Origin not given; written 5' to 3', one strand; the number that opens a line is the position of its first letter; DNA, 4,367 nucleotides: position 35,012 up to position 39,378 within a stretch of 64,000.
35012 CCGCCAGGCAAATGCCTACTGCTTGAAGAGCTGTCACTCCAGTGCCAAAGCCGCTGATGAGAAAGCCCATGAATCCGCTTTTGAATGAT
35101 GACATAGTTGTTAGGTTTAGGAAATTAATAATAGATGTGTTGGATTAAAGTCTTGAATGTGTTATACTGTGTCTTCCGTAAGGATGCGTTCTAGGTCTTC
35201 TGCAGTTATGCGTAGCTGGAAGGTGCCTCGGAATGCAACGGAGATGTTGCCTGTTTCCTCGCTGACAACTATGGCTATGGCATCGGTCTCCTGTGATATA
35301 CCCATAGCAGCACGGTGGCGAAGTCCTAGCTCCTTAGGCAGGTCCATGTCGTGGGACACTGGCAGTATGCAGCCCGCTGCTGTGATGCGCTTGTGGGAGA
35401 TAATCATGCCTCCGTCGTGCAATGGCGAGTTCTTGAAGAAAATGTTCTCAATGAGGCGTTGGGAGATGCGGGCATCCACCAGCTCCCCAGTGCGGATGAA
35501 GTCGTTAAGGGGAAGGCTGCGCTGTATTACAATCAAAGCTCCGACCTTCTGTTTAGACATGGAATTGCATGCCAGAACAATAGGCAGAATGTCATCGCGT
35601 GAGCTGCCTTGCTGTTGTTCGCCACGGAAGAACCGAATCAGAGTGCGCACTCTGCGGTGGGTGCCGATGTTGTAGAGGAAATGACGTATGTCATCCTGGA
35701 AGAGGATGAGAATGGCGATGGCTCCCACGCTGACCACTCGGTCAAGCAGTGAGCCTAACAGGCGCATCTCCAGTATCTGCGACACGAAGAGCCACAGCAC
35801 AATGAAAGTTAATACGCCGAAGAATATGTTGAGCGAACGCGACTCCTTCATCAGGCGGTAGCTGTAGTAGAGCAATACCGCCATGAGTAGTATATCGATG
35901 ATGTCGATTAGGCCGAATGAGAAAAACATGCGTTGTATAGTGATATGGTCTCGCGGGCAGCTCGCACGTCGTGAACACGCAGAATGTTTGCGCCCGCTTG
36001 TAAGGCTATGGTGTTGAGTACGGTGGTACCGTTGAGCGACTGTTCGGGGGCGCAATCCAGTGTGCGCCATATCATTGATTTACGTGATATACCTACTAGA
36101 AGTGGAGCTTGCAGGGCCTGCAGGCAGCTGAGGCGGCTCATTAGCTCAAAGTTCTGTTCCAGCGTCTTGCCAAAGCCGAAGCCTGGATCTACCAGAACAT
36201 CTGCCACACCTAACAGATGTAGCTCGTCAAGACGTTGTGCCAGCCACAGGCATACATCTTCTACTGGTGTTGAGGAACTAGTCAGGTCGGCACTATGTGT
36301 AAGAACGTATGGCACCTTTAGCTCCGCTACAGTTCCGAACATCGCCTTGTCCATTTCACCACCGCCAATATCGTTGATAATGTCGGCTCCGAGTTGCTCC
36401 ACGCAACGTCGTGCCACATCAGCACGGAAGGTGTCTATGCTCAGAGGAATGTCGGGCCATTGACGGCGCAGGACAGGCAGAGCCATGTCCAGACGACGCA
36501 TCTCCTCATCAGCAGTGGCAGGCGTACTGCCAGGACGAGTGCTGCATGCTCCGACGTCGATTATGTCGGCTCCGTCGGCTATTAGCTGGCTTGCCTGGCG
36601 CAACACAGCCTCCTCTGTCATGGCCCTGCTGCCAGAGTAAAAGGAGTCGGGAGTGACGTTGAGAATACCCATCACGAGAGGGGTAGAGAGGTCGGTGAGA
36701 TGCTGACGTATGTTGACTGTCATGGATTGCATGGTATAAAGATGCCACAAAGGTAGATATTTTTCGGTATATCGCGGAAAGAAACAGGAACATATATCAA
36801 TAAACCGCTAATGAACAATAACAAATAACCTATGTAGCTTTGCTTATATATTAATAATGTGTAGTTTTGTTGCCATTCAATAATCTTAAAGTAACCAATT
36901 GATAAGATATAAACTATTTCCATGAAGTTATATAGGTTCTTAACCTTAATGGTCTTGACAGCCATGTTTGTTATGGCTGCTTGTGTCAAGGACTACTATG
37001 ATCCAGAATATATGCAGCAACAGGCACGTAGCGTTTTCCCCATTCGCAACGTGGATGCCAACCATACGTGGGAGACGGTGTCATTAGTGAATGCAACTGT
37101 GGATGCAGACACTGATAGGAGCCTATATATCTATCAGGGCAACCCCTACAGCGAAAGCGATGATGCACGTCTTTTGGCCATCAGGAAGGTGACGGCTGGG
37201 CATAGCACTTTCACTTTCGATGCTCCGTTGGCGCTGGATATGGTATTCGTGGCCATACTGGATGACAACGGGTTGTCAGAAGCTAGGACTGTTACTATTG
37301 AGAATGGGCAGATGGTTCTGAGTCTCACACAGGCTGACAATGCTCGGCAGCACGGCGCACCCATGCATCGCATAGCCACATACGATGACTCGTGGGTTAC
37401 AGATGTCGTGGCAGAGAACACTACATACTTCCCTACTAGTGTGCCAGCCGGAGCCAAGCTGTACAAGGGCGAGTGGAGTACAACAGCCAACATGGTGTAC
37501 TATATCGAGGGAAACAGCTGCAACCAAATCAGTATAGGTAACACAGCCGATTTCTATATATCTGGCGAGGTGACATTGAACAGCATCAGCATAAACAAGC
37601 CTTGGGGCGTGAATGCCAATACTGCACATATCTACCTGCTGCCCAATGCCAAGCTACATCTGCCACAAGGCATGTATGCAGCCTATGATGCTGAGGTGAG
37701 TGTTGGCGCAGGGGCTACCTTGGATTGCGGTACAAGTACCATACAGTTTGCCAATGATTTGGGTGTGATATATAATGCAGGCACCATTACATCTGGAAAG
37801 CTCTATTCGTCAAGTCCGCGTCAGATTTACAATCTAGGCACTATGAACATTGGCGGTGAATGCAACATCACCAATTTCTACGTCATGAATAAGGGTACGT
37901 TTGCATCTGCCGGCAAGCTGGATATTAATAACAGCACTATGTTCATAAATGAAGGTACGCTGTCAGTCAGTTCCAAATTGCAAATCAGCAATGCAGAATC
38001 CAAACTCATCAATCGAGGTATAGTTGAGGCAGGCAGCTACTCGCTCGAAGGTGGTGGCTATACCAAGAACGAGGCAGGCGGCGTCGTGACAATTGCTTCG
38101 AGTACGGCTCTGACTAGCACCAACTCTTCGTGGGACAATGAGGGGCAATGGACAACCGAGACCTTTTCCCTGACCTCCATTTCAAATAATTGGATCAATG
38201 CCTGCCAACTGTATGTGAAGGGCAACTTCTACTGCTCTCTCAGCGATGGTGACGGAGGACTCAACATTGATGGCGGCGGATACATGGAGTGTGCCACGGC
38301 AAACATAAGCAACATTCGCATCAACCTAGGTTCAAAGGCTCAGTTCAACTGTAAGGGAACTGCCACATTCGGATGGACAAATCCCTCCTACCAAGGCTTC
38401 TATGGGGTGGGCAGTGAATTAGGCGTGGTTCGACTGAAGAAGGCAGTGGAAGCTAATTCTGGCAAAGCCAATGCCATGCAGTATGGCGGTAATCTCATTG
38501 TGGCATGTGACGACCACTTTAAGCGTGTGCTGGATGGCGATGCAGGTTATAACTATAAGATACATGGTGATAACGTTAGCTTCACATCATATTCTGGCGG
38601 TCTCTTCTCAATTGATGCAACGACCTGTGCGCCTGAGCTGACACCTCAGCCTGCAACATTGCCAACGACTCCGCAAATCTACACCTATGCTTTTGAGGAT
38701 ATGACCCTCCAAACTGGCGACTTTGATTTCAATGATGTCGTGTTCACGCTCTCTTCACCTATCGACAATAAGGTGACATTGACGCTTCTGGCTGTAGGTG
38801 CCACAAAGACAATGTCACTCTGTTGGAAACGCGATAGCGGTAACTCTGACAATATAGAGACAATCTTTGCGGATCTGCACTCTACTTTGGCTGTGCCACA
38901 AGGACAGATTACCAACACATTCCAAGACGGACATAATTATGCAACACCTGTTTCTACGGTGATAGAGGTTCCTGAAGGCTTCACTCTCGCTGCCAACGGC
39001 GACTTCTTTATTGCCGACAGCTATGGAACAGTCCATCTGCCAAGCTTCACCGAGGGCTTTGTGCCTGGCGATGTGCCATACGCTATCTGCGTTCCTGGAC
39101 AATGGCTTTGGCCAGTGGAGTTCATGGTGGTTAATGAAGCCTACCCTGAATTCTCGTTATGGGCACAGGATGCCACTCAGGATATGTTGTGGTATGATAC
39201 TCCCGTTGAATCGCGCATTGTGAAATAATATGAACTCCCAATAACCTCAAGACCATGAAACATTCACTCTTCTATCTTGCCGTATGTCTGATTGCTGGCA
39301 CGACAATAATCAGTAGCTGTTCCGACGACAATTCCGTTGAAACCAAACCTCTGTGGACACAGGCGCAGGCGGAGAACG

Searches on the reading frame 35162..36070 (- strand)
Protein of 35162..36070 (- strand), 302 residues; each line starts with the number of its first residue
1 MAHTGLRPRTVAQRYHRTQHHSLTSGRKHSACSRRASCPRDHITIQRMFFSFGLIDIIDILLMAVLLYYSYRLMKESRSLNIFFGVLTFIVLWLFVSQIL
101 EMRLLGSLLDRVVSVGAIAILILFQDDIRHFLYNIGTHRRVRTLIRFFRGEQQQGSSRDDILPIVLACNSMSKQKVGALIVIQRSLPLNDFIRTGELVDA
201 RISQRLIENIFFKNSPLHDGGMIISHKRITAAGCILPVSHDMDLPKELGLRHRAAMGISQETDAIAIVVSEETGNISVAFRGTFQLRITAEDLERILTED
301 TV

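Call 79: search_protein_families(library=pfam, proteins=[window:35162-36070:-], max_evalue=0.00001)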
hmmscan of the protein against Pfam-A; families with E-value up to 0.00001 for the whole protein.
window:35162-36070:- (302 aa): 2 families
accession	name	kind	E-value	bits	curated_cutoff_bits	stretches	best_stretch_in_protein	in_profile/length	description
PF02457.21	DAC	-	4.2e-44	149.4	27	1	166-283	2-118/119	DisA bacterial checkpoint controller nucleotide-binding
PF19293.4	CdaA_N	-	9.9e-33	112.6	23.8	1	48-128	1-81/81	CdaA N-terminal transmembrane domain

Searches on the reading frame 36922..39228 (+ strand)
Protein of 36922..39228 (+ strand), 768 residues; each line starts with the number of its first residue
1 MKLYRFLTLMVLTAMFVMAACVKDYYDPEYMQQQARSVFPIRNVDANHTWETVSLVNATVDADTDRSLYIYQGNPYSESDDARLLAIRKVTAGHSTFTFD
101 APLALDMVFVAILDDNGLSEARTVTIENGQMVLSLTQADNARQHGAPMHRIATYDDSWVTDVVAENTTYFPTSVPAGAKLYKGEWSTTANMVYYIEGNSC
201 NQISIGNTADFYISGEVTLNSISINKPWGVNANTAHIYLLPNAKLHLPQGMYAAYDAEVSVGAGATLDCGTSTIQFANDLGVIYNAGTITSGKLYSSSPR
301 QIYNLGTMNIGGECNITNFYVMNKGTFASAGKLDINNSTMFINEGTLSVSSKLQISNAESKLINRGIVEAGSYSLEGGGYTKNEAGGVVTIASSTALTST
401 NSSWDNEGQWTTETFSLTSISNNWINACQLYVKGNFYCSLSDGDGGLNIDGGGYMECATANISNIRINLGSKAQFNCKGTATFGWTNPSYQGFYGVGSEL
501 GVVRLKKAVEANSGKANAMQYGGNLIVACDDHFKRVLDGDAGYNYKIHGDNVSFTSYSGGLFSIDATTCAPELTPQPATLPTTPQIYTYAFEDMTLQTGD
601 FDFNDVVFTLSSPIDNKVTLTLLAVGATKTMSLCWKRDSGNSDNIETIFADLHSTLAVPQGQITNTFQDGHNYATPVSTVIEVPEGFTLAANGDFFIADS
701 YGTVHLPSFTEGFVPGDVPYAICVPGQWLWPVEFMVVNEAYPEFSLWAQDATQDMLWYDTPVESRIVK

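Call 26: search_protein_families(library=pfam, proteins=[window:36922-39228:+], max_evalue=0.001)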
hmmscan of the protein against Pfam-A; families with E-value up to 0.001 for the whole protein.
window:36922-39228:+ (768 aa): 2 families
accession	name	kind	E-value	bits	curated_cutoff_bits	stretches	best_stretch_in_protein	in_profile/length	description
PF16130.10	DUF4842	-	9.1e-09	36.2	22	1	717-758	166-208/208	Domain of unknown function (DUF4842)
PF13448.11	DUF4114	-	2.3e-05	25.7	27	1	585-611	60-83/85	Domain of unknown function (DUF4114)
